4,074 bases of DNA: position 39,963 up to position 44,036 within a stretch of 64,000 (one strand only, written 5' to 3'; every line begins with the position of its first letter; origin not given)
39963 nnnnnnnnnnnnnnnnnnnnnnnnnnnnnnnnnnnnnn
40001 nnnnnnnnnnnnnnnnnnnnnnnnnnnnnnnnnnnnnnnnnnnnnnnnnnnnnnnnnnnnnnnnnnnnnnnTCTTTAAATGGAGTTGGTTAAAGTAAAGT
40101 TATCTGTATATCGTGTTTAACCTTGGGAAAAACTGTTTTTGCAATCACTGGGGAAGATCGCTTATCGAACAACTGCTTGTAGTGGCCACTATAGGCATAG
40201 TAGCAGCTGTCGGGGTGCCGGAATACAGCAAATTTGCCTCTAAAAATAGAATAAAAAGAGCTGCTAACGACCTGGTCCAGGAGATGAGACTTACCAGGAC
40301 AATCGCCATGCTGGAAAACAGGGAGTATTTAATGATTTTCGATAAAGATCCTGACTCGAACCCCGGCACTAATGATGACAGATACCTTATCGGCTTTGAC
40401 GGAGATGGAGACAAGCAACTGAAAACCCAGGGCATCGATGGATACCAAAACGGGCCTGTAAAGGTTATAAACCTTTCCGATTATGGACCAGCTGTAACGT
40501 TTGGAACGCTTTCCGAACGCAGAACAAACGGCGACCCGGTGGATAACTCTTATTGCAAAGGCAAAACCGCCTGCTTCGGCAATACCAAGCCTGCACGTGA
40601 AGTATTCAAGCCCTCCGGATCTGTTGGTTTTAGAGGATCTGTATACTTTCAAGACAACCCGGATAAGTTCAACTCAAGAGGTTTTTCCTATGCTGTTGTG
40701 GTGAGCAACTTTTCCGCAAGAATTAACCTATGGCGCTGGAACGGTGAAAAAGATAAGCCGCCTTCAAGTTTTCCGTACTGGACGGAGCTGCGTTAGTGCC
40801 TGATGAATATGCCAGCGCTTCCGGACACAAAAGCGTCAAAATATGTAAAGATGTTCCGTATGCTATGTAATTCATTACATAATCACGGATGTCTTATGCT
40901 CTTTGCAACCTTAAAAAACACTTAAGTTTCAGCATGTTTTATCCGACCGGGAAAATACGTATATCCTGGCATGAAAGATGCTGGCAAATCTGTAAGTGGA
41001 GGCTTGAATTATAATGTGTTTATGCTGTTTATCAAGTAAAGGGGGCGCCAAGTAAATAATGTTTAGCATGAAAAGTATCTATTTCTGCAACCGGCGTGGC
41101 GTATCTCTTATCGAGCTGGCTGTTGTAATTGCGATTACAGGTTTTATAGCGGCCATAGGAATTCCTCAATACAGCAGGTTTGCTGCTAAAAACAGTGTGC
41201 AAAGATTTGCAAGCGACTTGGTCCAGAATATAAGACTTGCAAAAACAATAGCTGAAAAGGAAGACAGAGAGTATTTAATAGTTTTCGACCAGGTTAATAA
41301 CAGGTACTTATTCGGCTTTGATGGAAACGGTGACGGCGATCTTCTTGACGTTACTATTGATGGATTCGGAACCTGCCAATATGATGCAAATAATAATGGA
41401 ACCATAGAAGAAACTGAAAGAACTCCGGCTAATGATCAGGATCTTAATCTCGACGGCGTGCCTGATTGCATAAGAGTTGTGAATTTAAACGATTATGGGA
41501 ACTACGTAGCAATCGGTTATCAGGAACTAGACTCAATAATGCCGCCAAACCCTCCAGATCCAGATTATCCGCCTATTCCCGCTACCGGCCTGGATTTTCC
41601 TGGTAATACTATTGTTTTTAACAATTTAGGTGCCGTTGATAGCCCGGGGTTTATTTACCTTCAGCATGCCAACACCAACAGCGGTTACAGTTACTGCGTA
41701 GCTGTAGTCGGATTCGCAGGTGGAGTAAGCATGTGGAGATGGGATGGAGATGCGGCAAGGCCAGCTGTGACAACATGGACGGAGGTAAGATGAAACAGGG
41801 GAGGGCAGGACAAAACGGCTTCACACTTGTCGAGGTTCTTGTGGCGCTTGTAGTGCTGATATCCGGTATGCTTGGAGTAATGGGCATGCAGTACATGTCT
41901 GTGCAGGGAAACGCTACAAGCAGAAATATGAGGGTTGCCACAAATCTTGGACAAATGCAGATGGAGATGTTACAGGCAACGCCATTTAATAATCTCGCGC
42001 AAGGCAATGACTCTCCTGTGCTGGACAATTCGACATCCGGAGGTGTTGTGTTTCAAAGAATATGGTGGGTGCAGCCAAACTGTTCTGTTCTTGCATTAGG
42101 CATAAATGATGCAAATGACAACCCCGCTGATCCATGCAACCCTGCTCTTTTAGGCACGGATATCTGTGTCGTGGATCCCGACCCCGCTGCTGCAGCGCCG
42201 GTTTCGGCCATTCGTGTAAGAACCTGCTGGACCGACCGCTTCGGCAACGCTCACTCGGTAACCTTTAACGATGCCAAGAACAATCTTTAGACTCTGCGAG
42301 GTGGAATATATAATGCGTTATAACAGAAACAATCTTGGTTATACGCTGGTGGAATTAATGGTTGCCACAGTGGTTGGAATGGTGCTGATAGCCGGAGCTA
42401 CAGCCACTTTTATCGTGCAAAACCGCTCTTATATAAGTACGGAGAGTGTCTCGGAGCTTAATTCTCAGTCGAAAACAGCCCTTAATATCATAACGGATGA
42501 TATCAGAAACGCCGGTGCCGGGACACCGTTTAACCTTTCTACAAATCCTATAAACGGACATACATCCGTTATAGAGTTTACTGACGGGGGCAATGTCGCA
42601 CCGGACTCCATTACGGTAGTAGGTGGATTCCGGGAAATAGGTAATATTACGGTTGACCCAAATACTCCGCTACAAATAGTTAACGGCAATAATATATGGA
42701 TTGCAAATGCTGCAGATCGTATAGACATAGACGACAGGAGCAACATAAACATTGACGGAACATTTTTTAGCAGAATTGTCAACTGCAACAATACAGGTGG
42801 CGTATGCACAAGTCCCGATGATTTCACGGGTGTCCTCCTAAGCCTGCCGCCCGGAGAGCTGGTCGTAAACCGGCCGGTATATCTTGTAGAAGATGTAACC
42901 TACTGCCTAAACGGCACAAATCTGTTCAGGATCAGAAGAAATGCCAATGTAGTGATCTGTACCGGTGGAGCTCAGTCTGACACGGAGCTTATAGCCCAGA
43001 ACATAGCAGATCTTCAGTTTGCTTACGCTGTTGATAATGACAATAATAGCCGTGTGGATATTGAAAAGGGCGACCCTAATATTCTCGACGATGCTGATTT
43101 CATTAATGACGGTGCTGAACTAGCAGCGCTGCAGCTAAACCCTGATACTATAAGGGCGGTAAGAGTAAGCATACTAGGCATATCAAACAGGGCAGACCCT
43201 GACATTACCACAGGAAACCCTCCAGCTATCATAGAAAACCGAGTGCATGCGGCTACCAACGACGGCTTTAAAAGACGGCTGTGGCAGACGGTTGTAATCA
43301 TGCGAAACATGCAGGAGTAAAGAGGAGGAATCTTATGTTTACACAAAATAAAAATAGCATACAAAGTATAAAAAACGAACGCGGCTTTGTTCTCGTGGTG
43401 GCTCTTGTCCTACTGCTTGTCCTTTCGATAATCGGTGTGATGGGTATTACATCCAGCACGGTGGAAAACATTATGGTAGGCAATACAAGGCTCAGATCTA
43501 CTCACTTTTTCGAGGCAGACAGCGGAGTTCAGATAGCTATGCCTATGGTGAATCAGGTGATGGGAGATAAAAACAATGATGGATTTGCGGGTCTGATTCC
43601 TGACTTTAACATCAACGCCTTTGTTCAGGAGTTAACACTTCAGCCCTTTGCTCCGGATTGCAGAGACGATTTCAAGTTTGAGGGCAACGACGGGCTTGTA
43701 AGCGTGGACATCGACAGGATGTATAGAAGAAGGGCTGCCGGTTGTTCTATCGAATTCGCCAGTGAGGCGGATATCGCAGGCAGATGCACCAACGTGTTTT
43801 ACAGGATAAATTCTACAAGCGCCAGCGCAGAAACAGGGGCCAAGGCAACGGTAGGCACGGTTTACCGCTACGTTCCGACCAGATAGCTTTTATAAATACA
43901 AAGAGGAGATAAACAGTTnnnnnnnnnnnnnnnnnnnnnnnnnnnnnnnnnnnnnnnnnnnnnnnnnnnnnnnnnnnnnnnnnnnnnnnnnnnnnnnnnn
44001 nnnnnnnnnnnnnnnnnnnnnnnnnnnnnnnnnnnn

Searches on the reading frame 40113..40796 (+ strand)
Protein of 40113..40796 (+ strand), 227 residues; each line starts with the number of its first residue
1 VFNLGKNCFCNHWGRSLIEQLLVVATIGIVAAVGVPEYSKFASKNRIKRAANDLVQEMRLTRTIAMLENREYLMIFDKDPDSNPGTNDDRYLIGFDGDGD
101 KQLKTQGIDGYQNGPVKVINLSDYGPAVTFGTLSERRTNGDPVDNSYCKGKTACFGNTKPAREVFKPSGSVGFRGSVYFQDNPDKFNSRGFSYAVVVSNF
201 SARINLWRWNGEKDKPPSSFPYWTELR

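Call 5: search_protein_families(library=pfam, proteins=[window:40113-40796:+], max_evalue=0.01)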
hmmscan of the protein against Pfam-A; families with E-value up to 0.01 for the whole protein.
window:40113-40796:+ (227 aa): 1 family
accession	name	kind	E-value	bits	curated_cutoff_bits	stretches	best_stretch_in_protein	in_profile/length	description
PF12019.13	GspH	-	0.0035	18.3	21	0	50-133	1-80/108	Type II transport protein GspH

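Call 74: search_protein_families(library=ncbifam, proteins=[window:40113-40796:+], max_evalue=0.01)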
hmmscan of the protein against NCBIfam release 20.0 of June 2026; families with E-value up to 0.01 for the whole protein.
window:40113-40796:+ (227 aa): 6 families
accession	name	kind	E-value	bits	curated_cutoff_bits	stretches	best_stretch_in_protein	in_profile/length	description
TIGR01708.2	typeII_sec_gspH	equivalog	6e-07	29.6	80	1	14-78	3-67/169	type II secretion system minor pseudopilin GspH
NF041775.1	typeIV_PilA_Myxo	equivalog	1.8e-05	24.8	400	1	14-52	12-50/214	type IV pilin protein PilA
NF007800.0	PRK10506.1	equivalog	4.9e-05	23.2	158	1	11-79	7-75/163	prepilin peptidase-dependent protein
NF047827.1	T3SSXpsH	equivalog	6.8e-05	22.7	160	1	14-68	2-56/145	type II secretion system protein XpsH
TIGR02596.1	TIGR02596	subfamily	7e-05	23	70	1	17-81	3-67/196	Verru_Chthon cassette protein D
NF007862.0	PRK10574.1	equivalog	0.00038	20.6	138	1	13-62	5-50/145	prepilin peptidase-dependent pilin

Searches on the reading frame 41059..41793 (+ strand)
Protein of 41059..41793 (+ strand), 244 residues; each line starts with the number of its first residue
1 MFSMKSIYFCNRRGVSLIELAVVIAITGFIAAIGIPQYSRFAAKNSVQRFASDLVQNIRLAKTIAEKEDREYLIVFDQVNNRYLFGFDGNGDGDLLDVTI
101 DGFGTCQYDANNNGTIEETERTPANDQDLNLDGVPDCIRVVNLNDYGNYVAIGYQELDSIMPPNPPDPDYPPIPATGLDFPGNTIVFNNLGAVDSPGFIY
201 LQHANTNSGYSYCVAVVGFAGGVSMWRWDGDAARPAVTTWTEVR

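Call 5: search_protein_families(library=pfam, proteins=[window:41059-41793:+], max_evalue=0.01)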
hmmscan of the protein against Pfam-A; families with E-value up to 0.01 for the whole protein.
window:41059-41793:+ (244 aa): 1 family
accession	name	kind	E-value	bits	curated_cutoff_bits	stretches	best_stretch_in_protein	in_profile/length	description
PF07963.17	N_methyl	-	4.2e-05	23.4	21.2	1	11-33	3-25/27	Prokaryotic N-terminal methylation motif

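Call 74: search_protein_families(library=ncbifam, proteins=[window:41059-41793:+], max_evalue=0.01)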
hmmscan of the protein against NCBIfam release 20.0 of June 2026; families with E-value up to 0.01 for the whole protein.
window:41059-41793:+ (244 aa): 7 families
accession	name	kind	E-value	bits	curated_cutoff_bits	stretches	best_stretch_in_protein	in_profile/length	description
NF007862.0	PRK10574.1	equivalog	2e-06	28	138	1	11-57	3-45/145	prepilin peptidase-dependent pilin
NF041775.1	typeIV_PilA_Myxo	equivalog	2.3e-06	27.7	400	1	10-48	8-46/214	type IV pilin protein PilA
TIGR01708.2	typeII_sec_gspH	equivalog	9.6e-05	22.4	80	1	13-78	2-67/169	type II secretion system minor pseudopilin GspH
NF007800.0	PRK10506.1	equivalog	0.0002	21.2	158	1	11-82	7-78/163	prepilin peptidase-dependent protein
TIGR02596.1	TIGR02596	subfamily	0.00047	20.3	70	1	17-71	3-57/196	Verru_Chthon cassette protein D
TIGR02532.1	IV_pilin_GFxxxE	domain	0.0006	19.6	16.3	1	12-35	1-24/24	prepilin-type N-terminal cleavage/methylation domain-containing protein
TIGR01710.1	typeII_sec_gspG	equivalog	0.0052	16.8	88.85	1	13-54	1-42/134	type II secretion system major pseudopilin GspG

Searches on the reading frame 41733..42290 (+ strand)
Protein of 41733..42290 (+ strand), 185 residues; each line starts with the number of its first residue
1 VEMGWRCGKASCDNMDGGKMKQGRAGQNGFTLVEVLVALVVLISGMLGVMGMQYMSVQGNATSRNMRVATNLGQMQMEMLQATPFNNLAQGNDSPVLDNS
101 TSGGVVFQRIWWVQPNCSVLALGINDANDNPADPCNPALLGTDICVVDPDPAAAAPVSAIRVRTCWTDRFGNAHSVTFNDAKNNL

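Call 5: search_protein_families(library=pfam, proteins=[window:41733-42290:+], max_evalue=0.01)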
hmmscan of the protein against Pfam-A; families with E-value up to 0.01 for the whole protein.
window:41733-42290:+ (185 aa): 1 family
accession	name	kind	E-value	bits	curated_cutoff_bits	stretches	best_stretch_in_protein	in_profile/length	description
PF07963.17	N_methyl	-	3.4e-06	26.8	21.2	1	25-49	2-26/27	Prokaryotic N-terminal methylation motif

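Call 74: search_protein_families(library=ncbifam, proteins=[window:41733-42290:+], max_evalue=0.01)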
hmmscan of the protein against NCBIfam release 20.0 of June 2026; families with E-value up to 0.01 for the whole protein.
window:41733-42290:+ (185 aa): 8 families
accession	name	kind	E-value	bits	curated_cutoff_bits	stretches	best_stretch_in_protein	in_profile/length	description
TIGR02523.1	type_IV_pilV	equivalog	1.9e-10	41.3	52.2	1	27-86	1-60/139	type IV pilus modification protein PilV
TIGR02532.1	IV_pilin_GFxxxE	domain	5.5e-05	22.8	16.3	1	27-42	1-16/24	prepilin-type N-terminal cleavage/methylation domain-containing protein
NF041002.1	pilin_ComGF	equivalog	0.00013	22.2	80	1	27-82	1-59/139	competence type IV pilus minor pilin ComGF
NF041013.1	T4P_ComGE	equivalog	0.00031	20.8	49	1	27-81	3-57/83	competence type IV pilus minor pilin ComGE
TIGR01707.1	gspI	equivalog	0.0016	18.9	44.35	1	29-82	1-56/101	type II secretion system minor pseudopilin GspI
TIGR01710.1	typeII_sec_gspG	equivalog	0.0032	17.5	88.85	1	29-68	2-40/134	type II secretion system major pseudopilin GspG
NF007660.0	PRK10332.1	equivalog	0.0062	17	86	1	25-82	6-63/107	prepilin-type N-terminal cleavage/methylation domain-containing protein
NF007800.0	PRK10506.1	equivalog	0.0077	16.1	158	0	24-65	5-47/163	prepilin peptidase-dependent protein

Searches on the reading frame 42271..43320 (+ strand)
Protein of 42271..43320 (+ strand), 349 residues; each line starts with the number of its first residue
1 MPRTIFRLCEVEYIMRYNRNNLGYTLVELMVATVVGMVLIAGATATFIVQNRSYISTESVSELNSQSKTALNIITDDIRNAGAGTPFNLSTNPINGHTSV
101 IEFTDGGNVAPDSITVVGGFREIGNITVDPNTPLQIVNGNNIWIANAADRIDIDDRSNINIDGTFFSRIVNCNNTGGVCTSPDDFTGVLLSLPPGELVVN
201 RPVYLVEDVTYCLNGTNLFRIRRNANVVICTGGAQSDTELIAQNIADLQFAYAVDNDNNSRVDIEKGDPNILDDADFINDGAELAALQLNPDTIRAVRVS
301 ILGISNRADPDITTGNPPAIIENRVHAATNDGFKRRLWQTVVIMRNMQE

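Call 5: search_protein_families(library=pfam, proteins=[window:42271-43320:+], max_evalue=0.01)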
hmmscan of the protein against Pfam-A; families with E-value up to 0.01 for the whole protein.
window:42271-43320:+ (349 aa): 2 families
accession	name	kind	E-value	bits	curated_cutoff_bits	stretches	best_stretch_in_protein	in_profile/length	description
PF16074.10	PilW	-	3.7e-08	33.9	26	1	218-346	14-124/124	Type IV Pilus-assembly protein W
PF07963.17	N_methyl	-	1.2e-06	28.3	21.2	1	19-43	2-26/27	Prokaryotic N-terminal methylation motif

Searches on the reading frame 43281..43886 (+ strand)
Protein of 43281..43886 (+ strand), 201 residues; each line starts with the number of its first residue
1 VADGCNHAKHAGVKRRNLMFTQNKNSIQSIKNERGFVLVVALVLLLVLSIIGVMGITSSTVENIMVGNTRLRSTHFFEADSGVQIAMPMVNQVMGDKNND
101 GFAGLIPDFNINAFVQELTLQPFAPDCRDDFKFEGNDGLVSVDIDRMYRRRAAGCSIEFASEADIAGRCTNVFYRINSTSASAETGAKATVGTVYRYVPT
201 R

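Call 5: search_protein_families(library=pfam, proteins=[window:43281-43886:+], max_evalue=0.01)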
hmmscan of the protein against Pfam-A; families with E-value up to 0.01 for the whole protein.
window:43281-43886:+ (201 aa): 1 family
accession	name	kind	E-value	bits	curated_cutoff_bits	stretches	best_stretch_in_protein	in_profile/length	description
PF14341.11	PilX_N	-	1.2e-13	51.2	25.5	1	34-83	1-50/51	PilX N-terminal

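Call 74: search_protein_families(library=ncbifam, proteins=[window:43281-43886:+], max_evalue=0.01)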
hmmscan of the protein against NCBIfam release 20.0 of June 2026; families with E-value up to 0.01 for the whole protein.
window:43281-43886:+ (201 aa): 0 families
